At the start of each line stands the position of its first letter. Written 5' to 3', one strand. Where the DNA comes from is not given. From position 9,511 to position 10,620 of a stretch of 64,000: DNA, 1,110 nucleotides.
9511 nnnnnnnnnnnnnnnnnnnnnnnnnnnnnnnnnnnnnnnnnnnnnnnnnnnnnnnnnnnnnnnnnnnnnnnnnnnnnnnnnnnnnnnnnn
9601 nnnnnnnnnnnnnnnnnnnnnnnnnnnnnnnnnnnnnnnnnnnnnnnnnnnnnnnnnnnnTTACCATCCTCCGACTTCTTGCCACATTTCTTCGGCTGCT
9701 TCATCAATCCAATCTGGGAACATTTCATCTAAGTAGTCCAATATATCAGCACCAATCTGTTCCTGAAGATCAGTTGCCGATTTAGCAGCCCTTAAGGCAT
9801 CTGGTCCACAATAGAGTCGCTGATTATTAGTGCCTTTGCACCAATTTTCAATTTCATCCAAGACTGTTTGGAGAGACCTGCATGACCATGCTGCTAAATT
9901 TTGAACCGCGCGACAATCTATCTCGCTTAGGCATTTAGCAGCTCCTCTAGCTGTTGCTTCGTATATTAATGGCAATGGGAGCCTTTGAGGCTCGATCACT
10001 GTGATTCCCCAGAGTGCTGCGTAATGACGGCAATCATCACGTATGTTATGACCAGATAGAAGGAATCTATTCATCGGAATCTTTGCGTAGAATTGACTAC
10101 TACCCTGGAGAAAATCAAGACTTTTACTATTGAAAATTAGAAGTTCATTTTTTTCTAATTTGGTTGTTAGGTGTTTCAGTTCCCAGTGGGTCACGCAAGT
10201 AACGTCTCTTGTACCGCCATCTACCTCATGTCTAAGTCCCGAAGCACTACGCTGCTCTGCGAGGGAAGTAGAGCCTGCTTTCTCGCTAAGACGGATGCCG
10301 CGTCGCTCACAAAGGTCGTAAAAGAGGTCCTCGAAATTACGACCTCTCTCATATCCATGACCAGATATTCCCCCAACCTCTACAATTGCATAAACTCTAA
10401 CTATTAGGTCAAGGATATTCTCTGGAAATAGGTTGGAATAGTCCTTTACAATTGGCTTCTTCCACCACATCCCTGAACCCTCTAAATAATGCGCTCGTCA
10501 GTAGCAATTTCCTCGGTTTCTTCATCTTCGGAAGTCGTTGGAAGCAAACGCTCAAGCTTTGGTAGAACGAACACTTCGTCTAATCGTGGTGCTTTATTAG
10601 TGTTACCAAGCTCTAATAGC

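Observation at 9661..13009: Upstream trio (wHTH protein, deviant AAA ATPase, PD-(D/E)xK) looks like a sensor/effector module with no recognisable family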

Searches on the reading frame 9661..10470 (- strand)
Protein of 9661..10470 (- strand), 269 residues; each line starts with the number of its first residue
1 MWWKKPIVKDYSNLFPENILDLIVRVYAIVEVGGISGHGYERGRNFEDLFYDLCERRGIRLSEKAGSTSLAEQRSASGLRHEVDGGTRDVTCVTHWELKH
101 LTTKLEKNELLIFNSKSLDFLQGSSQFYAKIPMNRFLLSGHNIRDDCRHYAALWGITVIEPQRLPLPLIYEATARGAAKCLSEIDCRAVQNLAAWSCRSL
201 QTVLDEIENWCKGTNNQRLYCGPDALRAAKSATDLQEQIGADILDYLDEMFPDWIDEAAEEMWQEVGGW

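Call 5: search_protein_families(library=pfam, proteins=[window:9661-10470:-], max_evalue=0.1)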
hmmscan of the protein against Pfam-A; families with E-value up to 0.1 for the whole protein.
window:9661-10470:- (269 aa): 1 family
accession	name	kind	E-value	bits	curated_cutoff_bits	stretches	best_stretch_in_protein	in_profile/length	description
PF07735.22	FBA_2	-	0.035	14.6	22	0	102-137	19-51/67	F-box associated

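Call 6: search_protein_families(library=padloc, proteins=[window:9661-10470:-], max_evalue=0.1)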
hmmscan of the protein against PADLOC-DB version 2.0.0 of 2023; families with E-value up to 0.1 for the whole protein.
window:9661-10470:- (269 aa): 0 families

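Call 7: search_protein_families(library=ncbifam, proteins=[window:9661-10470:-], max_evalue=1)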
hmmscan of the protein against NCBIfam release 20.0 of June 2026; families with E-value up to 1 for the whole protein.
window:9661-10470:- (269 aa): 0 families

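Call 8: search_protein_families(library=phrogs, proteins=[window:9661-10470:-], max_evalue=1)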
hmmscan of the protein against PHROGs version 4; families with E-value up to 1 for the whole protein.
window:9661-10470:- (269 aa): 0 families

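Call 19: find_homologous_proteins(query=window:9661-10470:-)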
Query window:9661-10470:- (269 aa): 188 proteins with E <= 0.001 among 809 candidates; the best 120 are listed.
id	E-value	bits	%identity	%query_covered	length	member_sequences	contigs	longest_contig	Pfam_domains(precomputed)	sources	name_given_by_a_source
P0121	4.4e-166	569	90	100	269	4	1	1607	-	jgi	-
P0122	1.3e-154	531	83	100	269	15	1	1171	-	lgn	-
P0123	6.5e-149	513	80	100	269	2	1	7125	-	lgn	-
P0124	1.1e-132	460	74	100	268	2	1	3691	-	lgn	-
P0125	4.1e-131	454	74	100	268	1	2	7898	-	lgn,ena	-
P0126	6.3e-131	454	71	100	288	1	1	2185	-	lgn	-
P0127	2.8e-129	448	71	100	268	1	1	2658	-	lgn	-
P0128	3.4e-128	445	70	100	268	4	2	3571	-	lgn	-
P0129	2.0e-125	436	68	100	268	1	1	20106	-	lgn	-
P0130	9.4e-125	433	67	100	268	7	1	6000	-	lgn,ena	-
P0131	9.8e-125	433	69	100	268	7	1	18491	-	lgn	-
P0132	1.2e-124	433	69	100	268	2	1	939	-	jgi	jgi:hypothetical protein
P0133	8.3e-123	427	67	100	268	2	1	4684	-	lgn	-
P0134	4.1e-122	425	66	100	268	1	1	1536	-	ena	-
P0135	3.9e-121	422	66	100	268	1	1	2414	-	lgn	-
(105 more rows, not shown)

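Call 62: search_solved_structures(query=A2, max_evalue=10)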
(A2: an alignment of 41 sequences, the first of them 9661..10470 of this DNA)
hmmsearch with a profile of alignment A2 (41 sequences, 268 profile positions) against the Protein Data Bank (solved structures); distinct sequences matched with E-value up to 10: 2.
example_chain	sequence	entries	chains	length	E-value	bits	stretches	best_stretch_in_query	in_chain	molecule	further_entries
4uos_A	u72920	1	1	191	0.36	13.2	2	186-264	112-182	DESIGNED HELICAL BUNDLE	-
8gl3_A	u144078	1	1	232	4.1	9.7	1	184-249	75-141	pRLB-519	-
